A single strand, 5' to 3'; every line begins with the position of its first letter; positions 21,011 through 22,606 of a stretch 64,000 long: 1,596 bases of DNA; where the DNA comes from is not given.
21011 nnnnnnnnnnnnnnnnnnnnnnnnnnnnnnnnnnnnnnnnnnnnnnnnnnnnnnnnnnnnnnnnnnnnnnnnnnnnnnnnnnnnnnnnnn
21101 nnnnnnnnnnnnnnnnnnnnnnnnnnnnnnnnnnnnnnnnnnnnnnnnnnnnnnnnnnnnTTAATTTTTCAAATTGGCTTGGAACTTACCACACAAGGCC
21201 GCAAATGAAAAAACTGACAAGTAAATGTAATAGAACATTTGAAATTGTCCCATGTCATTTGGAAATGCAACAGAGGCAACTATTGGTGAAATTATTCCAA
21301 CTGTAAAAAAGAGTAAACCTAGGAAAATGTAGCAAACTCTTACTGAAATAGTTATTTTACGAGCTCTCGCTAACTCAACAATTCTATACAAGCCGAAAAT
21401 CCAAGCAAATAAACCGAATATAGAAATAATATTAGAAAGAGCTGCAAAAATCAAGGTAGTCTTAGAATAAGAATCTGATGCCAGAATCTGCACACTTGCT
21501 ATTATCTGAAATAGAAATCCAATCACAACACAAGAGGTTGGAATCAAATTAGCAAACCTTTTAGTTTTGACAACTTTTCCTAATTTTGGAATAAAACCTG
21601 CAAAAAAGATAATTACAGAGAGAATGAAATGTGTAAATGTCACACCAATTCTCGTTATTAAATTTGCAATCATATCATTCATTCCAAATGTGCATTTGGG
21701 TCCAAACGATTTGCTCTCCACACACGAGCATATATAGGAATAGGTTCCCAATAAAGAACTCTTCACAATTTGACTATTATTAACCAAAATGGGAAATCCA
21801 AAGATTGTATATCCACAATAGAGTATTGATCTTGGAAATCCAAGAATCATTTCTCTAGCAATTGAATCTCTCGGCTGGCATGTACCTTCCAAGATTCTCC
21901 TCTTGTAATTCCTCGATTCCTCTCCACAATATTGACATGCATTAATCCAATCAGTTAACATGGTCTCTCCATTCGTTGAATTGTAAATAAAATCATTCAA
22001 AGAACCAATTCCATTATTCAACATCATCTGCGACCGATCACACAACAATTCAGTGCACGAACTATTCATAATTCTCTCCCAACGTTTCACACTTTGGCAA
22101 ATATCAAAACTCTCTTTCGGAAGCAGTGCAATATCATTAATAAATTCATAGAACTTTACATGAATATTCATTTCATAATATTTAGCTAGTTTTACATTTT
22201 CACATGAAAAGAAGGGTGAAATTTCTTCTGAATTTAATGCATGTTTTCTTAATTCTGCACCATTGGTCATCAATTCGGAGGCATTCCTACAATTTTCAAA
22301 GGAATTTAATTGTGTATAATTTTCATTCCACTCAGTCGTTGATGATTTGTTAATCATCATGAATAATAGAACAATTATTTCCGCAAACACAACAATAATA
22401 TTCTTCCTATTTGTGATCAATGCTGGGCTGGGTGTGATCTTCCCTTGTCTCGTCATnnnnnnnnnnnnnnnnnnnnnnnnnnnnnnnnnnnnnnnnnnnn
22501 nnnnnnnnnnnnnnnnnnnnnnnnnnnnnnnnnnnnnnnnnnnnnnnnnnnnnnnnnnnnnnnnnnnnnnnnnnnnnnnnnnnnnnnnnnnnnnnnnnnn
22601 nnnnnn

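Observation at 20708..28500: Tandem cluster of three paralogous Cys-rich-ectodomain 7TM-like receptor genes with an interleaved Cache/CHASE-like sensor on the opposite strand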

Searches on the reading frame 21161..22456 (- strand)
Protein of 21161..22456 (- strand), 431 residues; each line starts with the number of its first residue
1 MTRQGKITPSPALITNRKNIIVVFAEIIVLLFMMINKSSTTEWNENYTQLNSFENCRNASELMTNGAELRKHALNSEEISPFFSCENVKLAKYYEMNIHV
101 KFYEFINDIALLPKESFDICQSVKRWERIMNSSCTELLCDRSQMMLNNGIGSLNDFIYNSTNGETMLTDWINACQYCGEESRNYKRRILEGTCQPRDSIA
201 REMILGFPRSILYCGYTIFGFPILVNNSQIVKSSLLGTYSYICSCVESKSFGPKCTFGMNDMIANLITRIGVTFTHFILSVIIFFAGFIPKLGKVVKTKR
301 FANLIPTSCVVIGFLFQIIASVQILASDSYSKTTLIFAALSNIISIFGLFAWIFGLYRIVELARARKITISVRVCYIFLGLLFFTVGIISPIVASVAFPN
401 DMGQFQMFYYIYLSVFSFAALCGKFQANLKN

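Call 6: search_protein_families(library=pfam, proteins=[window:21161-22456:-], max_evalue=1)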
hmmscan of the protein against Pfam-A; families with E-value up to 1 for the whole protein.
window:21161-22456:- (431 aa): 1 family
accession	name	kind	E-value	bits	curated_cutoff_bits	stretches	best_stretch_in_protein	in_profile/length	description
PF23725.1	Dredd_N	-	0.0018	18.5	27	1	133-193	22-76/100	Caspase-8, N-terminal domain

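Call 7: find_homologous_proteins(query=window:21161-22456:-)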
Query window:21161-22456:- (431 aa): 1 proteins with E <= 0.001 among 4522 candidates.
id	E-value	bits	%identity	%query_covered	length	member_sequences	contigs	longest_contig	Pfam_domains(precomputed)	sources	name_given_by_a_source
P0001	2.2e-276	934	98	99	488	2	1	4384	-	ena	-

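Call 9: find_encoding_contigs(protein=P0001, flank=10000)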
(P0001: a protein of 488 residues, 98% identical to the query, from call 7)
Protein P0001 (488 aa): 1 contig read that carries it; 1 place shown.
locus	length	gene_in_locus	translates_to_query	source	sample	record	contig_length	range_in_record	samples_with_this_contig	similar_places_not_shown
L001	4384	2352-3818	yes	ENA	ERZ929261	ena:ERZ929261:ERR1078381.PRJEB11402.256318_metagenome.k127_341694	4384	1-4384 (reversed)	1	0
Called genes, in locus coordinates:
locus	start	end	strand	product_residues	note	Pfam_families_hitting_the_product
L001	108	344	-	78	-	-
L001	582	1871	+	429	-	-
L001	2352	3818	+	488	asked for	-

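Call 33: search_protein_representatives(alignment_id=A2)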
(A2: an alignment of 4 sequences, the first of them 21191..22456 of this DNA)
Query: 4 sequences, 360 profile positions. Proteins with E-value up to 0.001 (for the whole library): 35; up to 1e-10: 27; up to 1e-30: 12. The best 35 are listed.
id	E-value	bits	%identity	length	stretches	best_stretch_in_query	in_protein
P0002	5.4e-164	562.4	-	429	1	3-360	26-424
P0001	7.9e-155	532.2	-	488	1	4-360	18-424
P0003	7.3e-57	209.9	-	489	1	31-359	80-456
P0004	4.9e-49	184.2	-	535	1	32-360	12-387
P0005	3.9e-48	181.2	-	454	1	12-319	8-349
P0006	1.8e-45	172.5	-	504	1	48-358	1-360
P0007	1.8e-45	172.5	-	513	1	14-349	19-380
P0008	7.4e-45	170.4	-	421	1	15-360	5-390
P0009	7.5e-44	167.1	-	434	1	8-325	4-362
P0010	2.2e-39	152.4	-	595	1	31-337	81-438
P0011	5.0e-37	144.7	-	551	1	33-348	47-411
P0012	8.4e-32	127.5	-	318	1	35-241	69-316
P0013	2.0e-30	123.0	-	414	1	29-340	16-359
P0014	8.7e-28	114.3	-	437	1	28-326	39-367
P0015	2.0e-27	113.1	-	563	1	35-327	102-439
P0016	9.9e-26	107.5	-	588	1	30-353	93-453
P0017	1.2e-21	94.1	-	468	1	18-328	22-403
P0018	2.3e-18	83.3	-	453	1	14-342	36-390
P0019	6.0e-18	81.9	-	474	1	24-353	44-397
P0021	6.8e-17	78.5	-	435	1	19-360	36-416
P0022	1.1e-15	74.5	-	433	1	14-337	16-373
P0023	1.6e-14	70.6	-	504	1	47-354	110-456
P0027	1.8e-11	60.6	-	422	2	48-148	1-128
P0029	1.9e-10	57.2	-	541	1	32-333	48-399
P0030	1.9e-08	50.7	-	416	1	100-348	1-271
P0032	7.6e-07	45.4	-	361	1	45-257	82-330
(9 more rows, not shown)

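Call 35: list_cluster_members(proteins=[P0003, P0004, P0005, P0007, P0008, P0010, P0011, P0015, P0016, P0029])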
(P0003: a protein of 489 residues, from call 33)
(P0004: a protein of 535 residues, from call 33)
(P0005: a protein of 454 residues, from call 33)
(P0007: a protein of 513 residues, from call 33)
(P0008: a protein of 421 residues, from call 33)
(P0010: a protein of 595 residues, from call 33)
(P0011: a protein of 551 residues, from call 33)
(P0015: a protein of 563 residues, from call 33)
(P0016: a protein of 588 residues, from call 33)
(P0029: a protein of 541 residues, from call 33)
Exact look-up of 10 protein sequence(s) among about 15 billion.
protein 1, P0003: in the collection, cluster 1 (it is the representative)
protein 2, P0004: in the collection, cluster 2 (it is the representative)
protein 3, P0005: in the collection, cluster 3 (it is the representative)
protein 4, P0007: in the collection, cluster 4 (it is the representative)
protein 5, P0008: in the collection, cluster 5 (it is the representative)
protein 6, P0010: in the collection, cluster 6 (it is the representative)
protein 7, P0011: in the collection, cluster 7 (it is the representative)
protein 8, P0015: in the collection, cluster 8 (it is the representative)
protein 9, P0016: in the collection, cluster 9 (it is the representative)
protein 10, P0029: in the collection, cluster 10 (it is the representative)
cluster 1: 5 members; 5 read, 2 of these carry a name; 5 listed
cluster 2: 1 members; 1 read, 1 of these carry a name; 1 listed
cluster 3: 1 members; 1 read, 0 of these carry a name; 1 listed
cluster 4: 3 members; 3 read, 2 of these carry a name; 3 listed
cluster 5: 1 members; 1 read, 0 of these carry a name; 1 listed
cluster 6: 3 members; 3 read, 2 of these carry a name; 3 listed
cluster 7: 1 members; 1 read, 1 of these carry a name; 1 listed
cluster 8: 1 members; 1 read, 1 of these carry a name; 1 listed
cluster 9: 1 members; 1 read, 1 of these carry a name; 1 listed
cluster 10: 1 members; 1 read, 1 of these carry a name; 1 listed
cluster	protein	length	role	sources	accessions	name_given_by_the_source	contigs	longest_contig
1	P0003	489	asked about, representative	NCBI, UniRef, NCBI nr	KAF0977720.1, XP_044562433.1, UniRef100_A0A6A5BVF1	hypothetical protein FDP41_003042 [Naegleria fowleri] | Uncharacterized protein n=1 Tax=Naegleria fowleri TaxID=5763 RepID=A0A6A5BVF1_NAEFO | uncharacterized protein FDP41_003042 [Naegleria fowleri]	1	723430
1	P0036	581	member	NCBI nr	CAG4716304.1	unnamed protein product [Naegleria fowleri]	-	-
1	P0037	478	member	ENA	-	-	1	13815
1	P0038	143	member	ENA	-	-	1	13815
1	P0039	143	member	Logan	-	-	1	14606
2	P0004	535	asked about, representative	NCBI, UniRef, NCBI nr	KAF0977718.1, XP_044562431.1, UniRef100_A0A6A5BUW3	hypothetical protein FDP41_003040 [Naegleria fowleri] | Uncharacterized protein n=1 Tax=Naegleria fowleri TaxID=5763 RepID=A0A6A5BUW3_NAEFO | uncharacterized protein FDP41_003040 [Naegleria fowleri]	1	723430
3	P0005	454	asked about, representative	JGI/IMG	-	-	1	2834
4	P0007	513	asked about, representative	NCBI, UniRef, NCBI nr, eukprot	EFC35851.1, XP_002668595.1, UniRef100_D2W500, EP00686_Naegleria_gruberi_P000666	predicted protein [Naegleria gruberi] | Predicted protein n=1 Tax=Naegleria gruberi TaxID=5762 RepID=D2W500_NAEGR | uncharacterized protein NAEGRDRAFT_76488 [Naegleria gruberi]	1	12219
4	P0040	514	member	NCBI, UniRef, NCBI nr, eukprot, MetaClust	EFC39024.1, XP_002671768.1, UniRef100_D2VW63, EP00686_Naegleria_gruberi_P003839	predicted protein [Naegleria gruberi] | Predicted protein n=1 Tax=Naegleria gruberi TaxID=5762 RepID=D2VW63_NAEGR | uncharacterized protein NAEGRDRAFT_73268 [Naegleria gruberi]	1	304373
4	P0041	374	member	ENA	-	-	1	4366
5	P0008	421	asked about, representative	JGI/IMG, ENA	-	-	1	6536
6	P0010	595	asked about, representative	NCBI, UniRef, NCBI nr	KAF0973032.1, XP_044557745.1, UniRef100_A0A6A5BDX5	hypothetical protein FDP41_008696 [Naegleria fowleri] | Uncharacterized protein n=1 Tax=Naegleria fowleri TaxID=5763 RepID=A0A6A5BDX5_NAEFO | uncharacterized protein FDP41_008696 [Naegleria fowleri]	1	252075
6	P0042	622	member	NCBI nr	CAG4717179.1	unnamed protein product [Naegleria fowleri]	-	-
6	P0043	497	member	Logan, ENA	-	-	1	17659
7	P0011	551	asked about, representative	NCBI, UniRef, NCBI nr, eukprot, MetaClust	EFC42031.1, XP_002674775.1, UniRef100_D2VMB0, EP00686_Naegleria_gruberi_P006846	predicted protein [Naegleria gruberi] | Predicted protein n=1 Tax=Naegleria gruberi TaxID=5762 RepID=D2VMB0_NAEGR | uncharacterized protein NAEGRDRAFT_70071 [Naegleria gruberi]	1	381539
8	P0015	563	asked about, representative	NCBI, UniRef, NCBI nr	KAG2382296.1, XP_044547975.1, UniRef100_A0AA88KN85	hypothetical protein C9374_005498 [Naegleria lovaniensis] | Uncharacterized protein n=1 Tax=Naegleria lovaniensis TaxID=51637 RepID=A0AA88KN85_NAELO | uncharacterized protein C9374_005498 [Naegleria lovaniensis]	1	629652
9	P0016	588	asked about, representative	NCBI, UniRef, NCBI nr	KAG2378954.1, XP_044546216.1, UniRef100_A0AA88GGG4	hypothetical protein C9374_007592 [Naegleria lovaniensis] | Uncharacterized protein n=1 Tax=Naegleria lovaniensis TaxID=51637 RepID=A0AA88GGG4_NAELO | uncharacterized protein C9374_007592 [Naegleria lovaniensis]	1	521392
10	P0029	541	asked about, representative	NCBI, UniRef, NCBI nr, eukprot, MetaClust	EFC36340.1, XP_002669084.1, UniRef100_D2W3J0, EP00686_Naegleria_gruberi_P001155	predicted protein [Naegleria gruberi] | Predicted protein n=1 Tax=Naegleria gruberi TaxID=5762 RepID=D2W3J0_NAEGR | uncharacterized protein NAEGRDRAFT_75958 [Naegleria gruberi]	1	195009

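Call 42: list_cluster_members(proteins=[P0044, P0001, P0002, P0045, P0047, P0049, P0021, P0019, P0014, P0013])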
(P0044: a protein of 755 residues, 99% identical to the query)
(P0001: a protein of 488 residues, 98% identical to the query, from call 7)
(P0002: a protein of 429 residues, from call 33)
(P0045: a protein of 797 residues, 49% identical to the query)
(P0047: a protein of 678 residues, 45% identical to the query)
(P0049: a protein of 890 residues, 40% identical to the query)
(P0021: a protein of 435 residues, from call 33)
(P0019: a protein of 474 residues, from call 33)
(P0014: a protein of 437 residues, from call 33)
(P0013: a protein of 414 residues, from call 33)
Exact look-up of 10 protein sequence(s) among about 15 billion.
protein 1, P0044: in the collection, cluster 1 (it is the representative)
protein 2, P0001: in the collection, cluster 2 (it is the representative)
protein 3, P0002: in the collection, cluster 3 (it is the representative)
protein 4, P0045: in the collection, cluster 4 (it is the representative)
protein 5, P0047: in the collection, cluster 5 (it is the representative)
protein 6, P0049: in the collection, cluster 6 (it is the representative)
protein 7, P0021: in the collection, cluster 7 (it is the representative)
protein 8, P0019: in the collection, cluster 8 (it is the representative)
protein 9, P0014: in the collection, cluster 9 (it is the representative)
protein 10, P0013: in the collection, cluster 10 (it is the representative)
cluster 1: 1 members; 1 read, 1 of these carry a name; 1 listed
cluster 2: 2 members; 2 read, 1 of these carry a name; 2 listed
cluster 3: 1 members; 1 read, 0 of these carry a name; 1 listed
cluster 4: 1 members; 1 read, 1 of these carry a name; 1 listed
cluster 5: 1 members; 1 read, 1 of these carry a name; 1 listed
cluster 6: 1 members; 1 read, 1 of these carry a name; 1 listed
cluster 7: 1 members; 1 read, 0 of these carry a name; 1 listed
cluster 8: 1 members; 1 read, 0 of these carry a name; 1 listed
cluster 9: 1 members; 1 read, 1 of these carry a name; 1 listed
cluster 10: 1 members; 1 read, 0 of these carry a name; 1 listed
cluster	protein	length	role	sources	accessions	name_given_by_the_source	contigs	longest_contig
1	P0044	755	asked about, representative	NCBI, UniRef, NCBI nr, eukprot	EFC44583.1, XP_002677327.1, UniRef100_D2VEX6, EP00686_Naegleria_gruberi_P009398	predicted protein [Naegleria gruberi] | Predicted protein n=1 Tax=Naegleria gruberi TaxID=5762 RepID=D2VEX6_NAEGR | uncharacterized protein NAEGRDRAFT_67428 [Naegleria gruberi]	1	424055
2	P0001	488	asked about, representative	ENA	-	-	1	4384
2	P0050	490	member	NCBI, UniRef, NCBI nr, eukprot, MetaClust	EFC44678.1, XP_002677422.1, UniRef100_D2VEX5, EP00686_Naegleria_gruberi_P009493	predicted protein [Naegleria gruberi] | Predicted protein n=1 Tax=Naegleria gruberi TaxID=5762 RepID=D2VEX5_NAEGR | uncharacterized protein NAEGRDRAFT_67427 [Naegleria gruberi]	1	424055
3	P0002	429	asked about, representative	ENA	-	-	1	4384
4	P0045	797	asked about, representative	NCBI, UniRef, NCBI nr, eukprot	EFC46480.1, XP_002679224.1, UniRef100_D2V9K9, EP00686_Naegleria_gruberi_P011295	predicted protein [Naegleria gruberi] | Predicted protein n=1 Tax=Naegleria gruberi TaxID=5762 RepID=D2V9K9_NAEGR | uncharacterized protein NAEGRDRAFT_65477 [Naegleria gruberi]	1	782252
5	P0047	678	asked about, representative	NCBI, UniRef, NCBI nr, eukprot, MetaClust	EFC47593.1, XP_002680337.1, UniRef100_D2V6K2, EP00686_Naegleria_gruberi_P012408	predicted protein [Naegleria gruberi] | Predicted protein n=1 Tax=Naegleria gruberi TaxID=5762 RepID=D2V6K2_NAEGR | uncharacterized protein NAEGRDRAFT_64468 [Naegleria gruberi]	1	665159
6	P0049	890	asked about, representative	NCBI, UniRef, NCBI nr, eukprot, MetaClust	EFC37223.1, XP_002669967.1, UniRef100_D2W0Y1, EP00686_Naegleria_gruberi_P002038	hypothetical protein NAEGRDRAFT_59796 [Naegleria gruberi] | N-terminal Ras-GEF domain-containing protein n=1 Tax=Naegleria gruberi TaxID=5762 ... | uncharacterized protein NAEGRDRAFT_59796 [Naegleria gruberi]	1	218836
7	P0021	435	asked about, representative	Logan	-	-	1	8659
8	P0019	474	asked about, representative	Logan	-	-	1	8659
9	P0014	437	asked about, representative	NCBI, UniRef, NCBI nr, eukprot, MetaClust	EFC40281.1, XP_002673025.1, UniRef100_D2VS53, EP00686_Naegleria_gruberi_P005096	predicted protein [Naegleria gruberi] | Predicted protein n=1 Tax=Naegleria gruberi TaxID=5762 RepID=D2VS53_NAEGR | uncharacterized protein NAEGRDRAFT_71816 [Naegleria gruberi]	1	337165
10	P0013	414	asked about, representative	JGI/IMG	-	-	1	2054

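Call 49: predict_structure(alignment_id=A4)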
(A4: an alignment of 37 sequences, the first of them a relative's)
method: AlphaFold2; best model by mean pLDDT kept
length: 513 residues; sequences in the alignment: 37
mean_pLDDT: 84.5   pTM: 0.74
mean pLDDT of the five models: 84.5, 83.5, 82.5, 82.4, 81.9
residues with pLDDT >= 90: 282; 70-90: 149; 50-70: 40; < 50: 42
segments of 3 or more residues with pLDDT < 50: 1-7, 29-36, 489-513
pLDDT, mean of each block of 10 residues (from residue 1): 46 74 62 53 88 66 89 88 77 95 96 92 89 95 96 96 95 93 89 76 82 86 77 87 96 97 94 96 93 76 88 94 93 86 87 87 89 90 92 94 91 95 95 91 90 95 96 88 54 44 45 40
secondary structure, 60 per line:
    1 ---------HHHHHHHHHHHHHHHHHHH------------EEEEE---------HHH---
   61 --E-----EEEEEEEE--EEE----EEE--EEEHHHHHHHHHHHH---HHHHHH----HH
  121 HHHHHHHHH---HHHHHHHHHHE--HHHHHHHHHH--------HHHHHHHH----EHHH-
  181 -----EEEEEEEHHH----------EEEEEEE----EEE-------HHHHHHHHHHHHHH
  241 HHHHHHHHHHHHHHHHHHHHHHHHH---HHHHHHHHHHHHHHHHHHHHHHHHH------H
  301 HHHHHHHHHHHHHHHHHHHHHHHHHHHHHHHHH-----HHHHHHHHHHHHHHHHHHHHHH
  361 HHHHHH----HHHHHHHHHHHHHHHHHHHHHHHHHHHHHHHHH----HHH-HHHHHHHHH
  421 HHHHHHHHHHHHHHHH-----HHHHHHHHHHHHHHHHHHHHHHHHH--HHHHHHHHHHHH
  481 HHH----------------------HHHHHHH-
elements in order: H10-28 E41-45 E69-76 E79-81 E86-88 E91-93 H94-105 H109-114 H119-129 H133-142 H146-155 H164-171 E186-192 E206-212 E217-219 H227-265 H269-293 H300-333 H339-366 H371-403 H412-436 H442-466 H469-483 H506-512

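Call 51: fold_search(model_id=the predicted structure, library=pdb)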
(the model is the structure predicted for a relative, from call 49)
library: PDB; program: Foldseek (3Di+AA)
matches with E <= 10: 715; with E <= 0.001: 0
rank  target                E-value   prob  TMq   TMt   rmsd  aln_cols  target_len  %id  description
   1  9lxp_R                8.2e-03  1.00  0.28  0.39  10.4       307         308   15  A Cryo-EM structure of LA-PTH-PTH1R-Beta-arrestin1 complex (state 2 conformation) (released 2026-03-04)
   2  6p9x_R                1.3e-02  1.00  0.31  0.50   7.2       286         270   16  CRF1 Receptor Gs GPCR protein complex with CRF1 peptide (released 2020-02-05)
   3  4ug2_B                1.4e-02  1.00  0.32  0.52   6.6       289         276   15  Thermostabilised HUMAN A2a Receptor with CGS21680 bound (released 2015-04-08)
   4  6uo9_B                1.4e-02  0.99  0.31  0.25  24.2       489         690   12  Human metabotropic GABA(B) receptor bound to agonist SKF97541 in its intermediate state 2 (released 2020-06-10)
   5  9ly2_R                1.6e-02  1.00  0.32  0.43  11.1       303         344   14  A Cryo-EM structure of LA-PTH-PTH1R-V2RT-Beta-arrestin1 complex (state 1 conformation) (released 2026-03-04)
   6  8fls_R                1.6e-02  1.00  0.32  0.41   9.7       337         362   12  Human PTH1R in complex with Abaloparatide and Gs (released 2023-04-26)
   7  7try_P                1.7e-02  1.00  0.33  0.47   6.8       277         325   18  Cryo-EM structure of corticotropin releasing factor receptor 2 bound to Urocortin 1 and coupled with heterotrimeric G1 (released 2022-11-09)
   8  4k5y_C                1.8e-02  1.00  0.29  0.51   6.7       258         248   15  Crystal structure of human corticotropin-releasing factor receptor 1 (CRF1R) in complex with the antagonist CP-376395 (released 2013-07-17)
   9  8gtg_A                1.8e-02  1.00  0.28  0.45   7.0       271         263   14  Corticotropin-releasing hormone receptor 1(CRF1R) bound with BMK-I-152 by XFEL (released 2023-09-13)
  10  8xqt_R                1.8e-02  1.00  0.33  0.55   6.3       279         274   13  Structure of human class T GPCR TAS2R14-Gi complex. (released 2024-07-10)
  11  6vjm_B                1.9e-02  0.99  0.32  0.25  22.1       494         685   11  Human metabotropic GABA(B) receptor in its apo state (released 2020-06-10)
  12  7wv9_R                2.7e-02  1.00  0.34  0.54   6.2       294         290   14  Allosteric modulator ZCZ011 binding to CP55940-bound cannabinoid receptor 1 in complex with Gi protein (released 2022-06-15)
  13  8g94_A                2.8e-02  1.00  0.30  0.46   6.9       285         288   17  Structure of CD69-bound S1PR1 coupled to heterotrimeric Gi (released 2023-04-19)
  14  9m0d_R                2.9e-02  1.00  0.29  0.52  10.3       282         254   10  Cryo-EM structure of neurotensin receptor 1 in complex with beta-arrestin 1 (released 2025-04-09)
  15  8iuk_R                2.9e-02  1.00  0.30  0.47   7.0       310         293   15  Cryo-EM structure of the PGF2-alpha-bound human PTGFR-Gq complex (released 2023-07-12)
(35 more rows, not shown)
